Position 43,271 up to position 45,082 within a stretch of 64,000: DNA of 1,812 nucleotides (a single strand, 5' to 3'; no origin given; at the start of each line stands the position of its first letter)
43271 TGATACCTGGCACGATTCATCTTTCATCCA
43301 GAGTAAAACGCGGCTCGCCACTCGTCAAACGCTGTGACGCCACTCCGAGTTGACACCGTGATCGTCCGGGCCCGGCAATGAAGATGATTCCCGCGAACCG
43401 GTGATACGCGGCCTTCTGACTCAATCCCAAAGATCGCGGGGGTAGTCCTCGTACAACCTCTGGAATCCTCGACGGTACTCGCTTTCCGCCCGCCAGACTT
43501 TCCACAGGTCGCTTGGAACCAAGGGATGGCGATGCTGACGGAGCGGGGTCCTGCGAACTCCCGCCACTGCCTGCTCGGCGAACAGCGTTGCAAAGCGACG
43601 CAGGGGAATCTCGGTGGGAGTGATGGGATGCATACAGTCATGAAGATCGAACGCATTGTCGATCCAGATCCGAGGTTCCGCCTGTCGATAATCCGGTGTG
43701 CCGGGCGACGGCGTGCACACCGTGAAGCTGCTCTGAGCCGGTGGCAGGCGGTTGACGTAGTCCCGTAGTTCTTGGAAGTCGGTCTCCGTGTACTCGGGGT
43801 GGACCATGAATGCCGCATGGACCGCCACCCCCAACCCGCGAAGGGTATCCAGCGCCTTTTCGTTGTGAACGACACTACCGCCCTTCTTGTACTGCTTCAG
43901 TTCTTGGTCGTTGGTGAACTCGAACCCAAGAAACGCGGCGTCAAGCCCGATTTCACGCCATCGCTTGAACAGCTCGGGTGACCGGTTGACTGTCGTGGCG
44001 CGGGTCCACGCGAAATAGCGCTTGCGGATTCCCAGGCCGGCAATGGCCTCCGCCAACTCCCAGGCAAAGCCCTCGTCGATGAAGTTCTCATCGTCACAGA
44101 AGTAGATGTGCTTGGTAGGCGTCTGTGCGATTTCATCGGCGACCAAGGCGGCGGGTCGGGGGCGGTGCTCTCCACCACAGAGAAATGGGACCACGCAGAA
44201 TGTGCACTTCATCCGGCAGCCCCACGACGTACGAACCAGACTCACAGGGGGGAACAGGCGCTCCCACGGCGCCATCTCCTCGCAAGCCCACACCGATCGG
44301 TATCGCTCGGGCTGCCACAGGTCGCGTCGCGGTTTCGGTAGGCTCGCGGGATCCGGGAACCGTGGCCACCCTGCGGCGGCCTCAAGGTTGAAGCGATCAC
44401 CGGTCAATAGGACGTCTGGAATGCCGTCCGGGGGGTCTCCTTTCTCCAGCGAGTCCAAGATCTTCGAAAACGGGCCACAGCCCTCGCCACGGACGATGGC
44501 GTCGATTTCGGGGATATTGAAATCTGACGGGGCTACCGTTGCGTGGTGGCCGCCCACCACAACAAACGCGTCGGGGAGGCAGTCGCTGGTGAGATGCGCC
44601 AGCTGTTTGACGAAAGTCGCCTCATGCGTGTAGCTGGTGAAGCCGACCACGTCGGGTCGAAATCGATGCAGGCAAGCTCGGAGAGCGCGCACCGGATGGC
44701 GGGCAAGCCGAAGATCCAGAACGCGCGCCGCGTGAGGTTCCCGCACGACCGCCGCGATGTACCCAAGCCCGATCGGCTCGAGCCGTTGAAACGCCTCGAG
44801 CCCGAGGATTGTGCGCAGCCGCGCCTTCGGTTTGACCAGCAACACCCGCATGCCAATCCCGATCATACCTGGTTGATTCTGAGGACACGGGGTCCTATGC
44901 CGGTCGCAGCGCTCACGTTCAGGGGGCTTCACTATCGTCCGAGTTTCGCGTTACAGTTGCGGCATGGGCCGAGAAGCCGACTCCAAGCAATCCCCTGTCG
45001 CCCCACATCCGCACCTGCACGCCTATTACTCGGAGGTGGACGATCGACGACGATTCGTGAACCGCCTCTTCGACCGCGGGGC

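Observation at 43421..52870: Orphan ACP-dependent KS/CLF-type acyl-chain cluster with an LpxL-type acyltransferase, two SAM methyltransferases and a B12-radical-SAM enzyme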

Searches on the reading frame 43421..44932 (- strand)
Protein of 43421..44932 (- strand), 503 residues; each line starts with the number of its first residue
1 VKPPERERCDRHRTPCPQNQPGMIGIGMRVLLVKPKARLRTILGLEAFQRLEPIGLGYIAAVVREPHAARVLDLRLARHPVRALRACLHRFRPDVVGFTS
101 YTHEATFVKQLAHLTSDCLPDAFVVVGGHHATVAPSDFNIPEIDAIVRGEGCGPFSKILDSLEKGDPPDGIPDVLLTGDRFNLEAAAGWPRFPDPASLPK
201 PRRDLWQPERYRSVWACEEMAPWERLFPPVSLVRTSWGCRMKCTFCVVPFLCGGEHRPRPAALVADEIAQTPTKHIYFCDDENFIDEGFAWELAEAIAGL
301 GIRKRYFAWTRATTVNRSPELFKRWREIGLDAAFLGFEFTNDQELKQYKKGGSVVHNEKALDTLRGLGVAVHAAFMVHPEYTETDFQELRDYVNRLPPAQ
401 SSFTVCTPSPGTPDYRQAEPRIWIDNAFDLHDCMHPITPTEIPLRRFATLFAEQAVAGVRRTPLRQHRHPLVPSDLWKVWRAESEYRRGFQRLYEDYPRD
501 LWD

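Call 6: search_protein_families(library=pfam, proteins=[window:43421-44932:-], max_evalue=0.01)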
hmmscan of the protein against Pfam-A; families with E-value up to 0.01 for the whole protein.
window:43421-44932:- (503 aa): 2 families
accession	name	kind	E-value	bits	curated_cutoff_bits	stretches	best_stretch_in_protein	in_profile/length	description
PF02310.24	B12-binding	-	8.1e-18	64.8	32.1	1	42-157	3-119/121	B12 binding domain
PF04055.27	Radical_SAM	-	6.6e-12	46.4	29.5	1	238-392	6-165/166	Radical SAM superfamily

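Call 37: search_protein_families(library=ncbifam, proteins=[window:43421-44932:-], max_evalue=0.001)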
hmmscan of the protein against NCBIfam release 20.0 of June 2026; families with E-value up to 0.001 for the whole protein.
window:43421-44932:- (503 aa): 17 families
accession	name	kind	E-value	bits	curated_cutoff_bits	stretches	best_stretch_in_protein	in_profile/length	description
TIGR04367.1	HpnR_B12_rSAM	equivalog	4.6e-59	200.2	650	1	28-456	1-411/490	hopanoid C-3 methylase HpnR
TIGR02026.1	BchE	equivalog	2.3e-28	99.3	481.35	2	230-437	194-405/497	magnesium-protoporphyrin IX monomethyl ester anaerobic oxidative cyclase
TIGR03471.1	HpnJ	equivalog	1.7e-20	73.4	577.6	1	227-427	195-396/472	hopanoid biosynthesis associated radical SAM protein HpnJ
TIGR04072.2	rSAM_ladder_B12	equivalog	2.5e-15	56.1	360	1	233-354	183-306/443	lipid biosynthesis B12-binding/radical SAM protein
TIGR04385.1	B12_rSAM_cofa1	equivalog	8e-15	55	450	1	48-269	15-234/438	B12 lower ligand biosynthesis radical SAM protein BzaD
NF050148.1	rSAM_ApyD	equivalog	2.3e-14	52.7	750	1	88-425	70-400/645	RiPP biosynthesis radical SAM protein ApyD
TIGR04479.1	bcpD_PhpK_rSAM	subfamily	2.3e-13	49.3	600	1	232-401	243-414/504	PhpK family radical SAM P-methyltransferase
NF038361.1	rSAM_Sden_1168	equivalog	1.2e-11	43.9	575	1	86-411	134-466/560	Sden_1168 family B12-binding radical SAM P-methyltransferase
TIGR04014.1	B12_SAM_MJ_0865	equivalog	2.1e-10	40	360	1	233-413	163-353/434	methyl-coenzyme M reductase glutamine C-methyltransferase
TIGR04013.1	B12_SAM_MJ_1487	hypoth_equivalog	2.4e-10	39.8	251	1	94-266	45-187/382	TIGR04013 family B12-binding domain/radical SAM domain-containing protein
TIGR03975.1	rSAM_ocin_1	subfamily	9e-10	37.7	281.85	1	75-390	111-424/606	RiPP maturation radical SAM C-methyltransferase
NF040546.1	rSAM_CUAEP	equivalog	1.1e-08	34.2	500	1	93-394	48-339/468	CUAEP/CCAEP-tail radical SAM (seleno)protein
NF040542.1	rSAM_RCCLKC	equivalog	3.2e-07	29.9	450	1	111-395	68-349/423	arsinothricin biosynthesis radical SAM protein ArsL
NF033712.0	B12_rSAM_KedN5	subfamily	1.5e-06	26.7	700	1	56-165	20-137/624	KedN5 family methylcobalamin-dependent radical SAM C-methyltransferase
TIGR04295.1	B12_rSAM_oligo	hypoth_equivalog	3.7e-06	25.9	400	0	233-311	203-283/422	TIGR04295 family B12-binding domain-containing radical SAM protein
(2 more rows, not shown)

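Call 44: find_homologous_proteins(query=window:43421-44857:-, max_evalue=1e-20)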
Query window:43421-44857:- (478 aa): 598 proteins with E <= 1e-20 among 8000 candidates; the best 120 are listed.
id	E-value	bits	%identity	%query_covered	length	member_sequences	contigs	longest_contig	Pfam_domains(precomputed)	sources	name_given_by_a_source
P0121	3.1e-296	1001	87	100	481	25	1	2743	PF04055.28,PF02310.25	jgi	jgi:radical SAM superfamily enzyme YgiQ (UPF0313 family)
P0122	6.2e-224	762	67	100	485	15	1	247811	PF04055.28,PF02310.25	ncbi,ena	-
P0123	7.9e-224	762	68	99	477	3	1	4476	PF04055.28,PF02310.25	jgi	-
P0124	1.1e-221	755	66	100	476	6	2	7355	PF04055.28,PF02310.25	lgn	-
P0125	1.6e-221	755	67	100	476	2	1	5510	PF04055.28,PF02310.25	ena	-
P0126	1.3e-220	752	65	100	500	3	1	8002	PF04055.28,PF02310.25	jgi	-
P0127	7.8e-219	746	65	99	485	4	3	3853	PF04055.28,PF02310.25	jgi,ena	-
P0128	6.0e-216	736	66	99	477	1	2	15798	PF04055.28,PF02310.25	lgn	-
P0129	7.6e-215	733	64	99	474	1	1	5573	PF04055.28,PF02310.25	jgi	jgi:radical SAM superfamily enzyme YgiQ (UPF0313 family)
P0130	2.1e-213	728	64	100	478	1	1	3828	PF04055.28,PF02310.25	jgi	jgi:radical SAM superfamily enzyme YgiQ (UPF0313 family)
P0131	4.7e-213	727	64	99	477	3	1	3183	PF04055.28,PF02310.25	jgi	jgi:hopanoid C-3 methylase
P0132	2.5e-212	724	64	100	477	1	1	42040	PF04055.28,PF02310.25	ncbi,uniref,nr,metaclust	ncbi:B12-binding domain-containing radical SAM protein [Imhoffiella purpurea]|uniref:Uncharacterized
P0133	3.6e-212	724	65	99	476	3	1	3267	PF04055.28,PF02310.25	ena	-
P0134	2.1e-210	718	64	100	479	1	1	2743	PF04055.28,PF02310.25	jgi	jgi:radical SAM superfamily enzyme YgiQ (UPF0313 family)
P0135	2.1e-210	718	64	100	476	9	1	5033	PF04055.28,PF02310.25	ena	-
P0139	9.5e-209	712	63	99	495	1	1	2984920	PF04055.28,PF02310.25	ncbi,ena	-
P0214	5.5e-195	667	60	100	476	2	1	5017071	PF04055.28,PF02310.25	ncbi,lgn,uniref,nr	ncbi:B12-binding domain-containing radical SAM protein [Thiocystis violascens]|uniref:Fe-S oxidoredu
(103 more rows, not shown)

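Call 45: find_encoding_contigs(protein=P0214, flank=10000, max_places=1)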
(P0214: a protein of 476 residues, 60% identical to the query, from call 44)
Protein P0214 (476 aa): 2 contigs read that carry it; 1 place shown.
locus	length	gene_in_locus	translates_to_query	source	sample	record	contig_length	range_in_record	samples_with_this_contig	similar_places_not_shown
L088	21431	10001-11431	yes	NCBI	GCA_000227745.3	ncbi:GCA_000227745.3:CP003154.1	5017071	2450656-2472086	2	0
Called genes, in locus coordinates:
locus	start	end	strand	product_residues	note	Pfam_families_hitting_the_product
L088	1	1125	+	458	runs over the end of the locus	PF00501:AMP-binding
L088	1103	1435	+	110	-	PF22818:ApeI-like, PF07977:FabA (weak)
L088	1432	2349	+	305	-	PF03279:Lip_A_acyltrans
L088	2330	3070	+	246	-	PF19574:LolA_3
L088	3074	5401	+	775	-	PF03176:MMPL (weak)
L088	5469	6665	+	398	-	PF00109:ketoacyl-synt, PF02801:Ketoacyl-synt_C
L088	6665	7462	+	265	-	PF13723:Ketoacyl-synt_2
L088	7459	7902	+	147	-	PF22817:ApeP-like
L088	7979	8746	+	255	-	PF00535:Glycos_transf_2, PF13641:Glyco_tranf_2_3 (weak)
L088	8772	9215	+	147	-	-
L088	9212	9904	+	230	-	PF02698:DUF218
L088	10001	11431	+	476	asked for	PF02310:B12-binding, PF04055:Radical_SAM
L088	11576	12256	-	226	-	-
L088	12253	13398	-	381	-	PF13565:HTH_32 (weak), PF01498:HTH_Tnp_Tc3_2 (weak), PF13340:DUF4096, PF01609:DDE_Tnp_1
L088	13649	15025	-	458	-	PF13742:tRNA_anti_2, PF01336:tRNA_anti-codon, PF02601:Exonuc_VII_L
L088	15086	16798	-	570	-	PF00015:MCPsignal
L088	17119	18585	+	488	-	PF00478:IMPDH, PF00571:CBS, PF03060:NMO, PF01070:FMN_dh (weak)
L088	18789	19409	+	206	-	PF05685:Uma2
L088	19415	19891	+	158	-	PF01724:DUF29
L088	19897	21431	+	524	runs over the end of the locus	PF00117:GATase, PF07722:Peptidase_C26, PF02540:NAD_synthase (weak), PF00958:GMP_synt_C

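Call 46: find_encoding_contigs(protein=P0139, flank=10000, max_places=1)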
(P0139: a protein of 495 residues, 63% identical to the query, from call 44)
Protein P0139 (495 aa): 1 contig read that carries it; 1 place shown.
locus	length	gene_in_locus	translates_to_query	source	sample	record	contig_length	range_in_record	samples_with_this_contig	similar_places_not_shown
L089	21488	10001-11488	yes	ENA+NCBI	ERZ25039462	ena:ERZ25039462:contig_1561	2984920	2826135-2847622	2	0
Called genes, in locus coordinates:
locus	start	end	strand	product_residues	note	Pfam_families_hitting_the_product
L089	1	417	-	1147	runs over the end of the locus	PF20464:MmeI_N, PF20465:MmeI_hel, PF20473:MmeI_Mtase, PF07669:Eco57I (faint)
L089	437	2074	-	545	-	PF01590:GAF, PF13185:GAF_2, PF00158:Sigma54_activat, PF14532:Sigma54_activ_2, PF07728:AAA_5 (weak), PF25601:AAA_lid_14, PF02954:HTH_8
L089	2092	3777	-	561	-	PF00989:PAS, PF13188:PAS_8 (weak), PF08447:PAS_3 (weak), PF08448:PAS_4, PF13426:PAS_9, PF02518:HATPase_c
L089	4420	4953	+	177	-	PF04060:FeS, PF12838:Fer4_7 (faint), PF00037:Fer4 (weak), PF13237:Fer4_10, PF14697:Fer4_21, PF25160:LdpA_Fe-S-bd (weak), PF00037:Fer4 (weak)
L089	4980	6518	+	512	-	PF13375:RnfC_N, PF01512:Complex1_51K, PF10531:SLBB, PF00037:Fer4 (faint), PF12838:Fer4_7, PF13183:Fer4_8 (weak), PF13187:Fer4_9, PF13237:Fer4_10 (weak), +3 more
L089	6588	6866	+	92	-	PF03658:Ub-RnfH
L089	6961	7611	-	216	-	-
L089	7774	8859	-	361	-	PF03116:NQR2_RnfD_RnfE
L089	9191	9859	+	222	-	PF01895:PhoU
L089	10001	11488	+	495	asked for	PF02310:B12-binding, PF04055:Radical_SAM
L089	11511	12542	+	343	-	PF13511:DUF4124, PF13365:Trypsin_2, PF00089:Trypsin (weak)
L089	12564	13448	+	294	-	PF06629:MipA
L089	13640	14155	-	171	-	PF01029:NusB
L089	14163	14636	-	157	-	PF00885:DMRL_synthase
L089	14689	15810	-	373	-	PF00926:DHBP_synthase, PF00925:GTP_cyclohydro2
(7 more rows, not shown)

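Call 49: find_related_loci(query=A3, collection=metagenome_contigs, flank=10000)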
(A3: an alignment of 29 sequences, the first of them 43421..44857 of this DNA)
Query A3 (478 aa) in metagenome_contigs; peptide patterns used: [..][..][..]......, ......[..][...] (x = any residue, [..] = any of these).
600 stretches matched a pattern (row limit reached: there are more); 447 encode a relative of the query (tblastn E <= 1e-3); the best 80 are kept; 80 distinct loci.
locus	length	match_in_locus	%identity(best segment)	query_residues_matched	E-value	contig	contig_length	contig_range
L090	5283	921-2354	91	1-478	0e+0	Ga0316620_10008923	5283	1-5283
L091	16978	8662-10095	92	1-478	0e+0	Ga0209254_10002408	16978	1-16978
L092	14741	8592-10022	66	1-477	0e+0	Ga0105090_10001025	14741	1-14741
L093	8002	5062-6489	65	2-477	0e+0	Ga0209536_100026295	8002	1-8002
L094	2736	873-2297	65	3-477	0e+0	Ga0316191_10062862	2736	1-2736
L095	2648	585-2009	65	3-477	0e+0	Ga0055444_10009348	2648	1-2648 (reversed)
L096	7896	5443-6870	64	3-478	0e+0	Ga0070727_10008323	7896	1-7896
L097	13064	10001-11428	64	2-477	0e+0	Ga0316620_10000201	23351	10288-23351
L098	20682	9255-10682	64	2-477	0e+0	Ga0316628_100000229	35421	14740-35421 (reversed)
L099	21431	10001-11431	63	2-478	0e+0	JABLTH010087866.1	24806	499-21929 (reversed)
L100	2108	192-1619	62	2-477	0e+0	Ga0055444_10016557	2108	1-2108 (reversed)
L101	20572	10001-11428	63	2-477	0e+0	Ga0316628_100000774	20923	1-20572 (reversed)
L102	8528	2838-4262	61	3-478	0e+0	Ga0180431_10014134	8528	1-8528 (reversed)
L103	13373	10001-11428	61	1-477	0e+0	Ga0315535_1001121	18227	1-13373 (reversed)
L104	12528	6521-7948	61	1-477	0e+0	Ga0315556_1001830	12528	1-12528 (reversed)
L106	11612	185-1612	59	3-478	0e+0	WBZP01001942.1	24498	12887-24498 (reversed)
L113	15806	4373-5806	59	1-478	0e+0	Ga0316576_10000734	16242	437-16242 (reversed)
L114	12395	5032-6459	59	3-478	0e+0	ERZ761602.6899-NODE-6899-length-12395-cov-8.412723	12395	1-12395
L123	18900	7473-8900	58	3-478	0e+0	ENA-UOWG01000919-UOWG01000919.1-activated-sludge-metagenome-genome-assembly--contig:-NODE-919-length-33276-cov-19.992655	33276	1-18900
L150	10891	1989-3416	57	3-478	0e+0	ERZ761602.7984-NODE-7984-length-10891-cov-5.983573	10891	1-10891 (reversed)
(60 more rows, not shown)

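Call 53: search_solved_structures(query=window:43421-44857:-, max_evalue=0.001)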
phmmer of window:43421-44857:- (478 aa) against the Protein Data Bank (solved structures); distinct sequences matched with E-value up to 0.001: 1.
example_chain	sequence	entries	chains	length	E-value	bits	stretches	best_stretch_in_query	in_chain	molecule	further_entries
7kdx_A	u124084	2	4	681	6.1e-05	25.1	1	66-305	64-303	Methyltransferase TokK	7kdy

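Call 77: search_protein_families(library=pfam, proteins=[L150:4274-7435:+, L106:2603-5698:-, L114:7385-8926:+, L088:8550-9212:+, L123:10524-10991:+, L113:1159-2151:-, L113:2-1306:+], max_evalue=0.001)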
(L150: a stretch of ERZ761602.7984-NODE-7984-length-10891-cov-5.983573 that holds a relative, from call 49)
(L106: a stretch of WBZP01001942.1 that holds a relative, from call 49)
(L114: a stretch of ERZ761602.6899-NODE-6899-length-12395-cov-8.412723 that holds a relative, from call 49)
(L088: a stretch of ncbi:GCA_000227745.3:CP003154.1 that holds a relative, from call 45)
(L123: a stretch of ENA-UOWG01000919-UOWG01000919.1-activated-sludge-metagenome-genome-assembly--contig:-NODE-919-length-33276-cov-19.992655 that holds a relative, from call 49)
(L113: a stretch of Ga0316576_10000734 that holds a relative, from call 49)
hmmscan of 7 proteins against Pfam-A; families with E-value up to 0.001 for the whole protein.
L150:4274-7435:+ (1054 aa): 7 families
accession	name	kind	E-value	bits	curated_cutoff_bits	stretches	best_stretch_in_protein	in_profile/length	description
PF00133.28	tRNA-synt_1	-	2.6e-142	474.9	22.7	1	138-754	2-412/414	tRNA synthetases class I (I, L, M and V)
PF08264.19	Anticodon_1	-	1.1e-25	90.7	25.1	1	800-955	1-146/148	Anticodon-binding domain of tRNA ligase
PF09334.17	tRNA-synt_1g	-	2.9e-20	72.9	20.1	2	168-311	8-136/391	tRNA synthetases class I (M)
PF06827.20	zf-FPG_IleRS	-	3.4e-09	36.8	21.3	1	1016-1042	3-29/30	Zinc finger found in FPG and IleRS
PF01406.26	tRNA-synt_1e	-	2.2e-08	34.3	27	1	692-762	229-298/301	tRNA synthetases class I (C) catalytic domain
PF13603.12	tRNA-synt_1_2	-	4.7e-07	29.9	25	1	419-477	85-143/185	Leucyl-tRNA synthetase, editing domain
PF01921.24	tRNA-synt_1f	-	2.6e-05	23.7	27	1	707-774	272-339/360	tRNA synthetases class I (K)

L106:2603-5698:- (1032 aa): 0 families

L114:7385-8926:+ (514 aa): 3 families
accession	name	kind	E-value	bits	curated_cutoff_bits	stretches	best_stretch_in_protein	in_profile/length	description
PF06574.18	FAD_syn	-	7.5e-53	179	27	1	183-339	3-158/158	FAD synthetase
PF01687.23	Flavokinase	-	6.9e-44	149.5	19.6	1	356-478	1-124/124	Riboflavin kinase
PF01467.32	CTP_transf_like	-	0.00082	20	21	0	191-342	2-132/133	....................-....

L088:8550-9212:+ (221 aa): 0 families

L123:10524-10991:+ (156 aa): 0 families

L113:1159-2151:- (331 aa): 0 families

L113:2-1306:+ (435 aa): 2 families
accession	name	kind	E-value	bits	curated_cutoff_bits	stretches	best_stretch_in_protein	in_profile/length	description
PF00535.33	Glycos_transf_2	-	4.1e-21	76.1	23.3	1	176-304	2-126/168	Glycosyl transferase family 2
PF13641.12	Glyco_tranf_2_3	-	1.7e-06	28.7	27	1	174-285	3-114/230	Glycosyltransferase like family 2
